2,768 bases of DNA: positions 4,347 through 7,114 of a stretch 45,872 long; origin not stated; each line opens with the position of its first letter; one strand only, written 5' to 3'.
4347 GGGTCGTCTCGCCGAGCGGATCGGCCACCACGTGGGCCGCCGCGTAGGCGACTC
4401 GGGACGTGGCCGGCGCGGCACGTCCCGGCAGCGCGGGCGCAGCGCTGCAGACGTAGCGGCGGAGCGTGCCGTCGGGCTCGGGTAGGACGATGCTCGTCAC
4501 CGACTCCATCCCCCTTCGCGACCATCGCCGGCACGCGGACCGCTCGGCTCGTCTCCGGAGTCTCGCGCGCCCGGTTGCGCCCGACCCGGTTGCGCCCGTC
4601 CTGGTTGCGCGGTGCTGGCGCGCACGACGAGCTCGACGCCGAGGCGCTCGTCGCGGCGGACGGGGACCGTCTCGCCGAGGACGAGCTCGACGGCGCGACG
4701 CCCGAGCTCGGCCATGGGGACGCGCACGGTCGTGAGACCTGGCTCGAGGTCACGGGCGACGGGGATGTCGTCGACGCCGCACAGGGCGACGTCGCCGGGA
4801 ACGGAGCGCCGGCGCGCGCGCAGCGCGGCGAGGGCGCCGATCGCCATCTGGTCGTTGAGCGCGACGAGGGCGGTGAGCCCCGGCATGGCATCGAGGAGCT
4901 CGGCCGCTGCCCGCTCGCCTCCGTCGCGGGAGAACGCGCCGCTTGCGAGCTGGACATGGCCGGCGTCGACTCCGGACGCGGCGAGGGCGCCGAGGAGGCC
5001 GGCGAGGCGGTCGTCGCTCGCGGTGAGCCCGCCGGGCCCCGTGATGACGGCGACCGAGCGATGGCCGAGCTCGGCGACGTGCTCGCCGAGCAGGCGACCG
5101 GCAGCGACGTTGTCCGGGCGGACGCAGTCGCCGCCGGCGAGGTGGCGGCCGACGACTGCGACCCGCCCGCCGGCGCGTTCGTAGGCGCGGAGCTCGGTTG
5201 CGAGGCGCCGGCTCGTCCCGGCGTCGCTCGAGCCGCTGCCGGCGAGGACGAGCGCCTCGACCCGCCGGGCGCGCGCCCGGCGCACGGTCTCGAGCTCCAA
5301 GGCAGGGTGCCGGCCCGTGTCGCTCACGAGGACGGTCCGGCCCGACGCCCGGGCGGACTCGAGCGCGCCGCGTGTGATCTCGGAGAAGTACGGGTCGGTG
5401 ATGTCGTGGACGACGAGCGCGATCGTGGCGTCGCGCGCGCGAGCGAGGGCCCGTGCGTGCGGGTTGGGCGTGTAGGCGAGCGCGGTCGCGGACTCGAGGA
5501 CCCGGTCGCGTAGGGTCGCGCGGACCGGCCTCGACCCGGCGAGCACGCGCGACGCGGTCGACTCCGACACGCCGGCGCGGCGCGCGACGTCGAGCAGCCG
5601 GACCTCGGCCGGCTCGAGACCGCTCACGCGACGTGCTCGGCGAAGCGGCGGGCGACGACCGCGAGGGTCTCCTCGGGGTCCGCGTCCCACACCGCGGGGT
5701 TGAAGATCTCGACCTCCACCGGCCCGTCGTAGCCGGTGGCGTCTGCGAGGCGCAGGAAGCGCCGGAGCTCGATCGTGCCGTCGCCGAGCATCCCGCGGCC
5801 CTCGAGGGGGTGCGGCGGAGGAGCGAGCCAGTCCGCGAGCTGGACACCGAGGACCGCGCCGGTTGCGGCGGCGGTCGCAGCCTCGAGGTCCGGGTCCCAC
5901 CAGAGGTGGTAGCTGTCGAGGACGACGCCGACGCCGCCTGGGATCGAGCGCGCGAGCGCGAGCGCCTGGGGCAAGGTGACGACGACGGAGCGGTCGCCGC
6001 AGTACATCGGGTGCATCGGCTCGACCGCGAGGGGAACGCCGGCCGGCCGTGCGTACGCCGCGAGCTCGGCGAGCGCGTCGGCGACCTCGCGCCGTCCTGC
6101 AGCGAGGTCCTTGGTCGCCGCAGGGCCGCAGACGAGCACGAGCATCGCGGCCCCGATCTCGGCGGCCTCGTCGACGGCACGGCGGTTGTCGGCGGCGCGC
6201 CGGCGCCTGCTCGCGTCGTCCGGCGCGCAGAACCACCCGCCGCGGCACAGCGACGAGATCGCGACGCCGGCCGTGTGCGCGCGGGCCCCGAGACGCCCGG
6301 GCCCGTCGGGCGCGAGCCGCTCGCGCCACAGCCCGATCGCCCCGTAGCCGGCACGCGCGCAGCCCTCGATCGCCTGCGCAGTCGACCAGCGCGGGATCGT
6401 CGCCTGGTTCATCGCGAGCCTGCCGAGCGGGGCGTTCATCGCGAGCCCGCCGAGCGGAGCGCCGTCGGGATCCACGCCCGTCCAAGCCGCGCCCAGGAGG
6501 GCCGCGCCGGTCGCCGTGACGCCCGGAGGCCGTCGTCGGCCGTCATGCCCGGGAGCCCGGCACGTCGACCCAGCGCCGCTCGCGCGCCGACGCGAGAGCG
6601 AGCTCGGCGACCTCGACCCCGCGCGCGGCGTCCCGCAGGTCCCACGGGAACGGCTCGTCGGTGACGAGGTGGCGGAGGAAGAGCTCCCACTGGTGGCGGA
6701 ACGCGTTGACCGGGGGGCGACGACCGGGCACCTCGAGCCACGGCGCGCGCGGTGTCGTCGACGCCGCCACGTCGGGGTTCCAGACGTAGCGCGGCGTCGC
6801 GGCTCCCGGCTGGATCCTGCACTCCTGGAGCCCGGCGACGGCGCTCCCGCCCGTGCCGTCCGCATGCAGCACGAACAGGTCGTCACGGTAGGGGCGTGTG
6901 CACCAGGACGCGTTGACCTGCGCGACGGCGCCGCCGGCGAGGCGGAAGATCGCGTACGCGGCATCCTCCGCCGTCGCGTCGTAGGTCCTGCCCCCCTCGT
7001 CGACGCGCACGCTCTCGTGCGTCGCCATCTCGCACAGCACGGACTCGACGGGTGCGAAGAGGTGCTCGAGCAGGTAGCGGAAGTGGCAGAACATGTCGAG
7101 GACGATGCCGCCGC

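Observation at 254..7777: LacI-linked six-gene operon built around a DUF993 protein: candidate uncharacterised keto-sugar/glycoside pathway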

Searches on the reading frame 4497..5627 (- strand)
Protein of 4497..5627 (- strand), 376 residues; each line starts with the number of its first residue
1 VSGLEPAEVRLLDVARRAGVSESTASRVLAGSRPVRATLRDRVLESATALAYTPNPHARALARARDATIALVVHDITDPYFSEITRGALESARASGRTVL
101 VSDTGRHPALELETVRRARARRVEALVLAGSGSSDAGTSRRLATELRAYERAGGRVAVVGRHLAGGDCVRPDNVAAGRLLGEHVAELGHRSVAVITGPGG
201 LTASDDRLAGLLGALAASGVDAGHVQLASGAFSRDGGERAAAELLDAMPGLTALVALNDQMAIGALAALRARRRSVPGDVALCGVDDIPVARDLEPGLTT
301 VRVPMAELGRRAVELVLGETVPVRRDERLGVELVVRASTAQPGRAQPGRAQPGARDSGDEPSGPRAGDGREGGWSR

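Call 6: search_protein_families(library=ncbifam, proteins=[window:4497-5627:-], max_evalue=0.001)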
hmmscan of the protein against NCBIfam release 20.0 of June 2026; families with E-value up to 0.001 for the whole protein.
window:4497-5627:- (376 aa): 20 families
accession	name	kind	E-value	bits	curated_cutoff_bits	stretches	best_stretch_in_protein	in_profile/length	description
NF047341.1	lactose_RbsR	equivalog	9.8e-48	163.1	382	1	10-341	4-330/331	ribose utilization transcriptional repressor RbsR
NF007706.0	PRK10401.1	equivalog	1.4e-47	162.7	555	1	11-319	4-306/346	HTH-type transcriptional regulator GalS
NF008269.0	PRK11041.1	equivalog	3.7e-46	157.7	436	1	11-342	12-340/342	DNA-binding transcriptional regulator CytR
NF007075.0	PRK09526.1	subfamily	1.3e-43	149.3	340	1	8-345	5-337/358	LacI family DNA-binding transcriptional regulator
NF008002.0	PRK10727.1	equivalog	9.9e-43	146.5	557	1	12-318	5-305/341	HTH-type transcriptional regulator GalR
NF007743.0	PRK10423.1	equivalog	2.5e-39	135.3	531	1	12-319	5-307/330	ribose operon transcriptional repressor RbsR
NF052440.1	TransRegGNTRPSEAE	equivalog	2.8e-37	128.5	400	1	9-339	6-333/333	HTH-type transcriptional regulator GntR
NF007979.0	PRK10703.1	equivalog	1.7e-36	126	501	1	12-334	5-326/341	HTH-type transcriptional repressor PurR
TIGR01481.1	ccpA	equivalog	1.9e-34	119.6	442.35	1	9-315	3-302/330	catabolite control protein A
NF007449.0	PRK10014.1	subfamily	1.2e-33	116.6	310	1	9-317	7-319/342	Mal regulon transcriptional regulator MalI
NF051853.1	TransRegUriRCory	equivalog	1.4e-26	93.4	550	1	11-338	3-323/327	transcriptional regulator UriR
TIGR02417.1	fruct_sucro_rep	subfamily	5.1e-24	85.1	389.55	1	11-319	2-306/327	D-fructose-responsive transcription factor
NF008452.0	PRK11303.1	equivalog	3.1e-20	72.6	385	1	10-336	2-323/332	catabolite repressor/activator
NF007936.0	PRK10653.1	equivalog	1.3e-19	70.6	337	1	61-287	22-241/295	ribose ABC transporter substrate-binding protein RbsB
NF047913.1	TransRegIdnR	equivalog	3.7e-19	69.2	500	1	9-318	6-307/331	DNA-binding transcriptional regulator IdnR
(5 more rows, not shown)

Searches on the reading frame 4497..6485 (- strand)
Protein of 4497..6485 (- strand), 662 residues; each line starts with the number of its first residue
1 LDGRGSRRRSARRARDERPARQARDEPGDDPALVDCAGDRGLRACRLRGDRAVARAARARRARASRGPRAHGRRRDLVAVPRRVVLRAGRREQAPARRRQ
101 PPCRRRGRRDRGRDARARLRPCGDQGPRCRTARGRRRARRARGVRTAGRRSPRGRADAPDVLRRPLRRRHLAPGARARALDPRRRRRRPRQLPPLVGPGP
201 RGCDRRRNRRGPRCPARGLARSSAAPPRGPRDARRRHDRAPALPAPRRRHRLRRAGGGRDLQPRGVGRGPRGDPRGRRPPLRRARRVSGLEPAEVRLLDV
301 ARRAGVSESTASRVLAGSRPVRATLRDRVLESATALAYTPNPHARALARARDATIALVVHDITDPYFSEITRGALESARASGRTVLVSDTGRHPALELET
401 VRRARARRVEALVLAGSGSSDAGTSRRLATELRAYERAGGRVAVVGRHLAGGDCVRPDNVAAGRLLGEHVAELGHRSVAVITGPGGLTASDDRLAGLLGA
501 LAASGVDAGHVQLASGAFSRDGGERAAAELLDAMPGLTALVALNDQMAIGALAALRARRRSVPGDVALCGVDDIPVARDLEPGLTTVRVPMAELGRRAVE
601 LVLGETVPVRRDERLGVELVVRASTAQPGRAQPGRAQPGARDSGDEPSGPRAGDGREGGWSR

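Call 3: search_protein_families(library=pfam, proteins=[window:4497-6485:-], max_evalue=0.01)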
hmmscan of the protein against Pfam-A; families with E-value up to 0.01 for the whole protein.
window:4497-6485:- (662 aa): 4 families
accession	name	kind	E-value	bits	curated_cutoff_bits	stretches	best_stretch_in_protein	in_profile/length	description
PF13377.12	Peripla_BP_3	-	3.4e-30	105.8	26.5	1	468-625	2-167/167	Periplasmic binding protein-like domain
PF00532.27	Peripla_BP_1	-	2.3e-27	96.6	22.2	1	354-603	3-258/281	Periplasmic binding proteins and sugar binding domain of LacI family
PF13407.12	Peripla_BP_4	-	1.6e-14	54.5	35.1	1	355-579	1-224/258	Periplasmic binding protein domain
PF00356.27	LacI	-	3.3e-12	46.4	27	1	297-341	2-46/46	Bacterial regulatory proteins, lacI family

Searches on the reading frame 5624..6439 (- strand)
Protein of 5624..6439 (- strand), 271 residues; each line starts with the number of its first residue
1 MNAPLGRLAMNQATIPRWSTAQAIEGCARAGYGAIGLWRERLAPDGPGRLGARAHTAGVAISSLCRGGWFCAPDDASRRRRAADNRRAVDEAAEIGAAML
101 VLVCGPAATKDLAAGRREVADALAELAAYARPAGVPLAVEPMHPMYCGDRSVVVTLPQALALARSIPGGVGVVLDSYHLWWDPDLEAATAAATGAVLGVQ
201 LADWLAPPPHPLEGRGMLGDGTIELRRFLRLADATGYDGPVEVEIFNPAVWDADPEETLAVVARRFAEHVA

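Call 6: search_protein_families(library=ncbifam, proteins=[window:5624-6439:-], max_evalue=0.001)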
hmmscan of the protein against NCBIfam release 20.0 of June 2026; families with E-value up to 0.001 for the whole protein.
window:5624-6439:- (271 aa): 3 families
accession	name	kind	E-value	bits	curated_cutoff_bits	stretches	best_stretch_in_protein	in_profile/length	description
NF042435.1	DhshikDhtase_QuiC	equivalog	2.1e-08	33.1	1200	1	82-258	78-253/635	3-dehydroshikimate dehydratase QuiC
TIGR03234.1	OH-pyruv-isom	equivalog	9.3e-06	25.1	353.45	1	86-244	87-239/254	hydroxypyruvate isomerase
NF041099.2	keto_glucon_epim_IolO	equivalog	0.00023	20.6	300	1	71-246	81-247/269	5-keto-L-gluconate epimerase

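Call 31: search_solved_structures(query=window:5624-6439:-, max_evalue=0.001)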
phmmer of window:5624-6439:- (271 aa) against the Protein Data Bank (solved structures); distinct sequences matched with E-value up to 0.001: 8.
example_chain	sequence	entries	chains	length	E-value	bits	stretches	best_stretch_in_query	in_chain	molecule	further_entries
7vpf_A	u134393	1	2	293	8.2e-80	271.6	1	5-270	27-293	Xylose isomerase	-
3ju2_A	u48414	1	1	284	9.6e-65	222.2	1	7-266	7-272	uncharacterized protein SMc04130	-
3qc0_A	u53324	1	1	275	1.3e-64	221.8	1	8-266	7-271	sugar isomerase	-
3u0h_A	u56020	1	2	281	3.4e-06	30.2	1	93-267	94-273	Xylose isomerase domain protein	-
5hmq_A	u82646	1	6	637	6.3e-06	29.3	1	21-253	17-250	4-hydroxyphenylpyruvate dioxygenase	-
8yeb_A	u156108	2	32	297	6.4e-06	29.3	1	86-262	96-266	Ketose 3-epimerase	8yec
5zfs_A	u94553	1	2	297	6.4e-06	29.3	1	86-262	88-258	D-allulose-3-epimerase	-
1i60_A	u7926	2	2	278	7.2e-06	29.1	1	116-262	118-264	IOLI PROTEIN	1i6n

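Call 59: search_solved_structures(query=window:5624-6439:-, max_evalue=1e-50, show_alignments=3)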
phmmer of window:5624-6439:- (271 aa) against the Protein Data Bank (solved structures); distinct sequences matched with E-value up to 1e-50: 3.
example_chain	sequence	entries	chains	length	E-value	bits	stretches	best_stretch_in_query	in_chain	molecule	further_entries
7vpf_A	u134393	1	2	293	8.2e-80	271.6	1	5-270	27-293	Xylose isomerase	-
3ju2_A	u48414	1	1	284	9.6e-65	222.2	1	7-266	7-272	uncharacterized protein SMc04130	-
3qc0_A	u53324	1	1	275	1.3e-64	221.8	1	8-266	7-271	sugar isomerase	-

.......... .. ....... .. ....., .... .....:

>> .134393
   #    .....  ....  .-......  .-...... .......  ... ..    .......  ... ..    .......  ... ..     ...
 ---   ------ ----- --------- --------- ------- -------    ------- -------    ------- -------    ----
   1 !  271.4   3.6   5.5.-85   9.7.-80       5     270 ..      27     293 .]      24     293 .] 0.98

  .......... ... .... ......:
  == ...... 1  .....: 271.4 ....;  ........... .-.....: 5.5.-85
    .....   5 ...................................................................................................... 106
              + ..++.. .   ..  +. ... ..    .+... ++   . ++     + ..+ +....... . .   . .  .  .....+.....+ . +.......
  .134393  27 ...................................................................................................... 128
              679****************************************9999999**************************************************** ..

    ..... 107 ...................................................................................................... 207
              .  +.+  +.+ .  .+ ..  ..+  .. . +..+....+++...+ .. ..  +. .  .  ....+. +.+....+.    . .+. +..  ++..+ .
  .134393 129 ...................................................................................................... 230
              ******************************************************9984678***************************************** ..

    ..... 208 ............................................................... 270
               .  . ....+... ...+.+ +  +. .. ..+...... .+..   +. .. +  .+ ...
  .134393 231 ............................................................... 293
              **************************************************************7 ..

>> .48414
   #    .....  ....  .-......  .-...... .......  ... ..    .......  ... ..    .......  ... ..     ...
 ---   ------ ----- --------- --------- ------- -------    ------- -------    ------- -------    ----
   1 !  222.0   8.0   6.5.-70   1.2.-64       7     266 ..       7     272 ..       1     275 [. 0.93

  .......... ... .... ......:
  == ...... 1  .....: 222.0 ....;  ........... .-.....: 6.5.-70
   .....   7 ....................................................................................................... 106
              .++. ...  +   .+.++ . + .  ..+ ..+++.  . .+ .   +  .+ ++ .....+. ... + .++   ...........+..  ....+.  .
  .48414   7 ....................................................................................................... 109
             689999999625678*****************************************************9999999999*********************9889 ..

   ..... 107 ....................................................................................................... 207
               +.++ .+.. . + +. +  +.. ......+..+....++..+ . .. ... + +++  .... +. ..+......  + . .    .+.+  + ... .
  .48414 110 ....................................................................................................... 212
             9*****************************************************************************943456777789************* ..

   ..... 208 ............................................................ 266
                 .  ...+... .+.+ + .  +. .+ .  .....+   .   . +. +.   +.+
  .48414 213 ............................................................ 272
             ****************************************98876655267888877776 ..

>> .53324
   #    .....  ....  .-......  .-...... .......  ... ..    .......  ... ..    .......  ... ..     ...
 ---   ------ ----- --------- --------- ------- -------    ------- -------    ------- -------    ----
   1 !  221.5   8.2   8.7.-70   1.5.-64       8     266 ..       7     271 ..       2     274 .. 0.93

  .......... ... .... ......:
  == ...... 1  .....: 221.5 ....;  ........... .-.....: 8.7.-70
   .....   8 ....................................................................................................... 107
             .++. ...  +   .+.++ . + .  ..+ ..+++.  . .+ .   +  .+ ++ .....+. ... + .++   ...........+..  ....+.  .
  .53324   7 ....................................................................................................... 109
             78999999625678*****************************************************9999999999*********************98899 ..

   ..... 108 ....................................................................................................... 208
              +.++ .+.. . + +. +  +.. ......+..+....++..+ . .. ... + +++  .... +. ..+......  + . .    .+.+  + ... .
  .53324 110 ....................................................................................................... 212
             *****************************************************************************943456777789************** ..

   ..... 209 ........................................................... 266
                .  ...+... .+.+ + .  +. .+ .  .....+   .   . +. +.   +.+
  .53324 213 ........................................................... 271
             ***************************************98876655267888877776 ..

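Call 75: search_solved_structures(query=A3, max_evalue=0.01)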
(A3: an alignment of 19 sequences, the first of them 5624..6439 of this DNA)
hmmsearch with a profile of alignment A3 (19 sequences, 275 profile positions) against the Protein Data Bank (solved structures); distinct sequences matched with E-value up to 0.01: 68 (the best 60 are shown).
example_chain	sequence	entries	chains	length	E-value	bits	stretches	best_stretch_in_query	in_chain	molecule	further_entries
7vpf_A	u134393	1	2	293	8.4e-129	431.9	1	3-275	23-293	Xylose isomerase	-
3ju2_A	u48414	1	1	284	6.5e-122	409.3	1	6-274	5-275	uncharacterized protein SMc04130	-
3qc0_A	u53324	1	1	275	6.9e-122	409.3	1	6-274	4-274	sugar isomerase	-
1i60_A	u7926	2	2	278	2.2e-22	82.9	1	8-274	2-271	IOLI PROTEIN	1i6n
5hmq_A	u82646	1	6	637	3.3e-12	49.6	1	19-261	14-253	4-hydroxyphenylpyruvate dioxygenase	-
2zvr_A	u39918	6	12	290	2.1e-10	43.6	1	70-250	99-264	Uncharacterized protein TM_0416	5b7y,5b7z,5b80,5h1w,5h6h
8z1i_A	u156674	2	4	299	3e-10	43.1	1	16-249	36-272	Art22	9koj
3cqh_A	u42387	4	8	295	4.6e-10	42.5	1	53-256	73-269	L-ribulose-5-phosphate 3-epimerase ulaE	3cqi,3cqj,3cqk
8yeb_A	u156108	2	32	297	1.1e-08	37.9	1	81-266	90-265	Ketose 3-epimerase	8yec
5zfs_A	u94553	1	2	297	1.2e-08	37.9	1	81-266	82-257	D-allulose-3-epimerase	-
6wn6_A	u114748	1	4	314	2.1e-08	37.1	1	47-245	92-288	3-keto-D-glucoside 4-epimerase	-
3kws_A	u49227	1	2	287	1.3e-07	34.5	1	48-202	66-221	Putative sugar isomerase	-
3u0h_A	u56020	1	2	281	2e-07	33.9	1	121-271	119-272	Xylose isomerase domain protein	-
7dz5_A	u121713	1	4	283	4.2e-07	32.8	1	63-249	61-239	D-tagatose 3-epimerase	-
7dz2_A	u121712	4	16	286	4.3e-07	32.8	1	63-249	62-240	D-tagatose 3-epimerase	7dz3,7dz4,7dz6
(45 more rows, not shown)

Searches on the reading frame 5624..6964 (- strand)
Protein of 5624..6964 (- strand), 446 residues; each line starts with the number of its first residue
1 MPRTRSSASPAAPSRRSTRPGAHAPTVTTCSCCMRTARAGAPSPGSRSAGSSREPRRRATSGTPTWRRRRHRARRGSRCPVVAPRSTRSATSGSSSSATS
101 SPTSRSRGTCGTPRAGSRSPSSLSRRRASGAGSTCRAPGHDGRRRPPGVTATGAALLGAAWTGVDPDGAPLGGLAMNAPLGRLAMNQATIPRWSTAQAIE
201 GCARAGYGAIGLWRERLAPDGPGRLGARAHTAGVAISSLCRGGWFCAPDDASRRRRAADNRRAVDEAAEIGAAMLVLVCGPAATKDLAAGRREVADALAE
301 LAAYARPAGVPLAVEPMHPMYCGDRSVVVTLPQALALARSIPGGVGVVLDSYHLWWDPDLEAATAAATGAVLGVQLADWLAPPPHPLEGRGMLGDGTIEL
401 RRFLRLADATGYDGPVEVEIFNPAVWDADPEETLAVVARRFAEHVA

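Call 3: search_protein_families(library=pfam, proteins=[window:5624-6964:-], max_evalue=0.01)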
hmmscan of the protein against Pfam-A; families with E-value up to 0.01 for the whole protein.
window:5624-6964:- (446 aa): 1 family
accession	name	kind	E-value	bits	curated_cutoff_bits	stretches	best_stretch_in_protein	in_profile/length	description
PF01261.30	AP_endonuc_2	-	2.8e-35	122.7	31.1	1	202-432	4-236/249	Xylose isomerase-like TIM barrel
